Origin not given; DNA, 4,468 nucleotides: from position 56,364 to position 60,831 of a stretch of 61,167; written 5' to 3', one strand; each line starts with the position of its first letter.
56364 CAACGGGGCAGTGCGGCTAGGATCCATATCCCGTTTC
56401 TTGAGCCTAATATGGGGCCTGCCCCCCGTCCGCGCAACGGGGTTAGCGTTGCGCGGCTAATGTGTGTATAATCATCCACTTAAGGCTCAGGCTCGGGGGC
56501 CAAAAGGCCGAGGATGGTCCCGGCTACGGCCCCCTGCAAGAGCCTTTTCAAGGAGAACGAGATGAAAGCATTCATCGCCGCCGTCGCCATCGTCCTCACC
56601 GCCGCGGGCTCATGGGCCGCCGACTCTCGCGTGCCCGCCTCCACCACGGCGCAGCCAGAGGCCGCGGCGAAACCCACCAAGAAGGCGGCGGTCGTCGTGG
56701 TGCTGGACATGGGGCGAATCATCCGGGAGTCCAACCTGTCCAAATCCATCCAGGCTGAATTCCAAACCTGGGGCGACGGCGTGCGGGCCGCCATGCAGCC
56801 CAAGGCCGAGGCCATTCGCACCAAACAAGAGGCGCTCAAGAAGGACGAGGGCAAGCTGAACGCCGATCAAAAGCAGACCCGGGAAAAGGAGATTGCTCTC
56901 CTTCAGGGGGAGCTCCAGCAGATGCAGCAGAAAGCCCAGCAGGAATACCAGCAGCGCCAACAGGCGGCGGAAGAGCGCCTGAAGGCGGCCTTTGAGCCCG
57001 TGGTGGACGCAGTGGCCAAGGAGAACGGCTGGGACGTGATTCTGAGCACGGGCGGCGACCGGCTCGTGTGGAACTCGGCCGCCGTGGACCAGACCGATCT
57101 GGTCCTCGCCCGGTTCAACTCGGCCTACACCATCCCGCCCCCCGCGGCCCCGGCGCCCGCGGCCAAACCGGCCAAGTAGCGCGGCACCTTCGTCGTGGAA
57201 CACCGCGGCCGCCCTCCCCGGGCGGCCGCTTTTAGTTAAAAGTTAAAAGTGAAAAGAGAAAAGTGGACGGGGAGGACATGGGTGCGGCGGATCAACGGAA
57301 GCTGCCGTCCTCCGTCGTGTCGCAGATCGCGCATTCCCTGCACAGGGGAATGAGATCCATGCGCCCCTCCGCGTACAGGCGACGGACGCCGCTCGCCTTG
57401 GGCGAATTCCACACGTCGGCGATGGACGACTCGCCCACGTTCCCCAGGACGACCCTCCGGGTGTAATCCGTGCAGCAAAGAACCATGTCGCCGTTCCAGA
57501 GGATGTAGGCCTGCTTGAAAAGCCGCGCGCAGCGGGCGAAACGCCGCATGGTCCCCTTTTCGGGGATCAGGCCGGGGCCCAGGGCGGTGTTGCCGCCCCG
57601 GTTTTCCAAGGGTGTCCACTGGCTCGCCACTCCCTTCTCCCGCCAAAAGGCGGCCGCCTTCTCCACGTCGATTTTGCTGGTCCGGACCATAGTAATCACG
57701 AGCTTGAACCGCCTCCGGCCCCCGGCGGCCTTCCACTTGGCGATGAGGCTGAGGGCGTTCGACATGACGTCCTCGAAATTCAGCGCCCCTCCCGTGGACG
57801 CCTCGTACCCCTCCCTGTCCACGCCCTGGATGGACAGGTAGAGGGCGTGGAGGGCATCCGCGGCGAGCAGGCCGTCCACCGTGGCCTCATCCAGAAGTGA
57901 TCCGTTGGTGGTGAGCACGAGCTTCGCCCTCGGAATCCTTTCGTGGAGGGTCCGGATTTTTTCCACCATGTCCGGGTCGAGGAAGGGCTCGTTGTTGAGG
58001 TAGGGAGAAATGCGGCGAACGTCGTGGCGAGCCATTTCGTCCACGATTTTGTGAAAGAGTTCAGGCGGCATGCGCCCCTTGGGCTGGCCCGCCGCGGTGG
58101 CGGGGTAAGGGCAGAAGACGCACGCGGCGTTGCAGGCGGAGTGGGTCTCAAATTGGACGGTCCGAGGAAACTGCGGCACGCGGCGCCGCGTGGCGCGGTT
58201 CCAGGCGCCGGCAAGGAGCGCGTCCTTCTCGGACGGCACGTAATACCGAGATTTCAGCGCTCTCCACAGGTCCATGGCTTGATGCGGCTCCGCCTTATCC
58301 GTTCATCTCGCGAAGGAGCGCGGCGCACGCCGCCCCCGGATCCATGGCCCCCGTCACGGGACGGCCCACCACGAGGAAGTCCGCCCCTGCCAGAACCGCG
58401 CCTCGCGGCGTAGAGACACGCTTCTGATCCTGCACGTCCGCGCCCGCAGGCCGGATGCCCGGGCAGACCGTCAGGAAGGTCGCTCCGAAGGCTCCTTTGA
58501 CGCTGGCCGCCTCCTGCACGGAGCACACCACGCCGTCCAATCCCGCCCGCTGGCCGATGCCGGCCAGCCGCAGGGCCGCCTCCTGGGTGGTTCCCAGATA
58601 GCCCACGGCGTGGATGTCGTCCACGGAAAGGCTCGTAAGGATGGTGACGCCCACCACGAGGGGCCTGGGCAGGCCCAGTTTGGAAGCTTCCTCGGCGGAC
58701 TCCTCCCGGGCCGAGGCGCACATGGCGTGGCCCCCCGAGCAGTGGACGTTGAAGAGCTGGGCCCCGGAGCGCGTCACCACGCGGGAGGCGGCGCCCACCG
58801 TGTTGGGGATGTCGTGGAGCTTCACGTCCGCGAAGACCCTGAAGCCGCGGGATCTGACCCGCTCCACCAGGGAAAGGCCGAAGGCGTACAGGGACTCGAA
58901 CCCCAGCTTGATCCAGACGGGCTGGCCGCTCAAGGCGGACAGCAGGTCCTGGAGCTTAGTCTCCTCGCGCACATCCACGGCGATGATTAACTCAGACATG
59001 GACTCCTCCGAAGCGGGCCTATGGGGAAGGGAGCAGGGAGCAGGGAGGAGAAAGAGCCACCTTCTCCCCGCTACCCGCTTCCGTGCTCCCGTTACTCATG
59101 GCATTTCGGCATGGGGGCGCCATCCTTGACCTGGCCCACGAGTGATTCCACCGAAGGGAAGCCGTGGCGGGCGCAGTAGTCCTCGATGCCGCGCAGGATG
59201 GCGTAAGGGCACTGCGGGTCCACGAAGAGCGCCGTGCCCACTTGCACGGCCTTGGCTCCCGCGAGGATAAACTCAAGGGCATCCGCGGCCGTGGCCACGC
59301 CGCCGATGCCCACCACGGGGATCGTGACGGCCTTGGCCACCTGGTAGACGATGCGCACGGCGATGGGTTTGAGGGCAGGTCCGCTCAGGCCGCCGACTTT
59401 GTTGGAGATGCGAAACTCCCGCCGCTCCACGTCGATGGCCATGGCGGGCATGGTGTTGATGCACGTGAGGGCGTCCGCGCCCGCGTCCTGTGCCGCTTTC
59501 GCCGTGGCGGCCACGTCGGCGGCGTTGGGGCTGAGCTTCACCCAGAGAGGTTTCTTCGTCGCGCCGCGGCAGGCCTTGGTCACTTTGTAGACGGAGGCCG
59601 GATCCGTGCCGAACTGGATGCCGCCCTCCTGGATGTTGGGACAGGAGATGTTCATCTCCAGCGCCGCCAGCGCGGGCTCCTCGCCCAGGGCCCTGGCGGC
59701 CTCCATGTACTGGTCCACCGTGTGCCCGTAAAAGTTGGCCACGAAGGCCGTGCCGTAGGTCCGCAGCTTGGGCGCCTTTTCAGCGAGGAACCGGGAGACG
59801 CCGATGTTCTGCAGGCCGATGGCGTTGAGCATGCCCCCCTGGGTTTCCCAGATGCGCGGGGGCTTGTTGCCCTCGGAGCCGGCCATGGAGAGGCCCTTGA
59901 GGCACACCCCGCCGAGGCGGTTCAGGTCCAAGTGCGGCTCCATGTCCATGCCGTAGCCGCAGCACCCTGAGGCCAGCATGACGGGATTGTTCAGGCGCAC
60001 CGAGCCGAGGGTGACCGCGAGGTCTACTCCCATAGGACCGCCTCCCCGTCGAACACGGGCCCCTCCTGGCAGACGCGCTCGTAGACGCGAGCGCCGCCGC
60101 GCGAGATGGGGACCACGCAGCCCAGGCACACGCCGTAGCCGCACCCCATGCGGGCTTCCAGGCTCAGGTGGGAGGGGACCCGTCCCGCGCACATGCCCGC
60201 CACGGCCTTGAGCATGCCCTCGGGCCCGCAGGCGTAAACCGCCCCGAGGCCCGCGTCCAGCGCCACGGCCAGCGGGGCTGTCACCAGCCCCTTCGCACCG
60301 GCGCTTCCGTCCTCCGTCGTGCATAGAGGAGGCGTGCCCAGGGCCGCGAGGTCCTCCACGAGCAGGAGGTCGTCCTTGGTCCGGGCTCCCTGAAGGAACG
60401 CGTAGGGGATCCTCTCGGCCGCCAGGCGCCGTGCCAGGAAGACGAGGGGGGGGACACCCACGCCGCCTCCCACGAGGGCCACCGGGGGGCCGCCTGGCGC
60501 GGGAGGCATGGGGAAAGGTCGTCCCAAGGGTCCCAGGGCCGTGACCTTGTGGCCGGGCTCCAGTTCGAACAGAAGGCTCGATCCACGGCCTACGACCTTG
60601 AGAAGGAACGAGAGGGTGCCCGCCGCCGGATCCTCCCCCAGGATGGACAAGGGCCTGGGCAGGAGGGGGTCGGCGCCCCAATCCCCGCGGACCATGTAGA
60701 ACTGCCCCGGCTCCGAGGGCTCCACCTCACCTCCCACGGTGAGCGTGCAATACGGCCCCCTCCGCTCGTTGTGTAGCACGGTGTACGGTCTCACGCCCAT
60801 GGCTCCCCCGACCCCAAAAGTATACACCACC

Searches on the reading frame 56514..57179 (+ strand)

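Call 89: search_protein_families(library=pfam, proteins=[window:56514-57179:+], max_evalue=0.0001)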
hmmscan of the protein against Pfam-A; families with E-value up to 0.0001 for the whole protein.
window:56514-57179:+ (221 aa): 1 family
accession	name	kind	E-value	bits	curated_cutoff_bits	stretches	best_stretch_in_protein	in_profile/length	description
PF03938.19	OmpH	-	2.3e-26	93.1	32.4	1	61-200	2-140/141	Outer membrane protein (OmpH-like)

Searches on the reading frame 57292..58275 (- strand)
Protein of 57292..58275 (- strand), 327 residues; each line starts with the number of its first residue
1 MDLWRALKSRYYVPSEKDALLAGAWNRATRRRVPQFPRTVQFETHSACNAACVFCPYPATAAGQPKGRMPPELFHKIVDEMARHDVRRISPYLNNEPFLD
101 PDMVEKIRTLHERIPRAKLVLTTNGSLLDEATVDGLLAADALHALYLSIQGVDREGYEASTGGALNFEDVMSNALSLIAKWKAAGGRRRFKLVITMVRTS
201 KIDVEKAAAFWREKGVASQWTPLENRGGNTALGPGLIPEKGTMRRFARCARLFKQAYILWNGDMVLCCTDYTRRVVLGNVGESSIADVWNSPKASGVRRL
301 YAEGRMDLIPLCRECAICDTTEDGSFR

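Call 89: search_protein_families(library=pfam, proteins=[window:57292-58275:-], max_evalue=0.0001)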
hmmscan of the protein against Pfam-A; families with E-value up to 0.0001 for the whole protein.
window:57292-58275:- (327 aa): 2 families
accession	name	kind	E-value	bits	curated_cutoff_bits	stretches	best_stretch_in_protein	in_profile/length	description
PF04055.27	Radical_SAM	-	1.8e-16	61.2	29.5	1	46-198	5-152/166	Radical SAM superfamily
PF13186.11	SPASM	-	4.2e-15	56.2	21.5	1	249-315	1-66/67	Iron-sulfur cluster-binding domain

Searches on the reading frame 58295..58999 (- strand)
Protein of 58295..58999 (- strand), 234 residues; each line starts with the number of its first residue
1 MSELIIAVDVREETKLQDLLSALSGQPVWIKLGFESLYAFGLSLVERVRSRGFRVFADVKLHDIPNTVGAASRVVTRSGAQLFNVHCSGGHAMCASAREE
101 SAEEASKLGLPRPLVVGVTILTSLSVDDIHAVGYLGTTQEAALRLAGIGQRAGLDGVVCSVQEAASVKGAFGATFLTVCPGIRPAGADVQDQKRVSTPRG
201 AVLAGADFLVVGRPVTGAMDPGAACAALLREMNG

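Call 89: search_protein_families(library=pfam, proteins=[window:58295-58999:-], max_evalue=0.0001)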
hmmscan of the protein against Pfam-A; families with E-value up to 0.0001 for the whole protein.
window:58295-58999:- (234 aa): 1 family
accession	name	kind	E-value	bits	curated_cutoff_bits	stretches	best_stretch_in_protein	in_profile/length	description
PF00215.30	OMPdecase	-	6.6e-51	173.8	27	1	3-227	2-220/221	Orotidine 5'-phosphate decarboxylase / HUMPS family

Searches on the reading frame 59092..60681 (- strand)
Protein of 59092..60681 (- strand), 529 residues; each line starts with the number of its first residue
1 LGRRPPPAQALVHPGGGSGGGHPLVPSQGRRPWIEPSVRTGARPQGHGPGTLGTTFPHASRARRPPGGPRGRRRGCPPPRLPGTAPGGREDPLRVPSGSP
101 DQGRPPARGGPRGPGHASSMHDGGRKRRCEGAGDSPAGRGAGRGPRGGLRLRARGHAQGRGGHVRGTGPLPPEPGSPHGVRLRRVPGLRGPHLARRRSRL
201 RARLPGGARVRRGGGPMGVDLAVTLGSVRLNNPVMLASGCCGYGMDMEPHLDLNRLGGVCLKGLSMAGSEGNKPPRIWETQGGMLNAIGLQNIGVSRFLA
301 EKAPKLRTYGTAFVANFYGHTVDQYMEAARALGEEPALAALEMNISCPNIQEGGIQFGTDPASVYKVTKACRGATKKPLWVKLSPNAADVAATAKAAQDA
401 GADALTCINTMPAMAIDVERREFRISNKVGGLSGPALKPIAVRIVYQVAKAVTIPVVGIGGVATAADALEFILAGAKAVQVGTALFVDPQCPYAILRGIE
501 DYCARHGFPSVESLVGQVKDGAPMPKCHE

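Call 89: search_protein_families(library=pfam, proteins=[window:59092-60681:-], max_evalue=0.0001)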
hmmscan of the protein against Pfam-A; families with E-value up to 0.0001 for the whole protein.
window:59092-60681:- (529 aa): 3 families
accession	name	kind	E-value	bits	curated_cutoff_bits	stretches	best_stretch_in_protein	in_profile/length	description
PF01180.27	DHO_dh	-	1.5e-72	244.7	27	1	221-501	2-289/291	Dihydroorotate dehydrogenase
PF01207.24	Dus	-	6.5e-06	25.9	20.4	0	318-490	61-222/311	Dihydrouridine synthase (Dus)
PF03060.21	NMO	-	2.6e-05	24.2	28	1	430-488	168-228/331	Nitronate monooxygenase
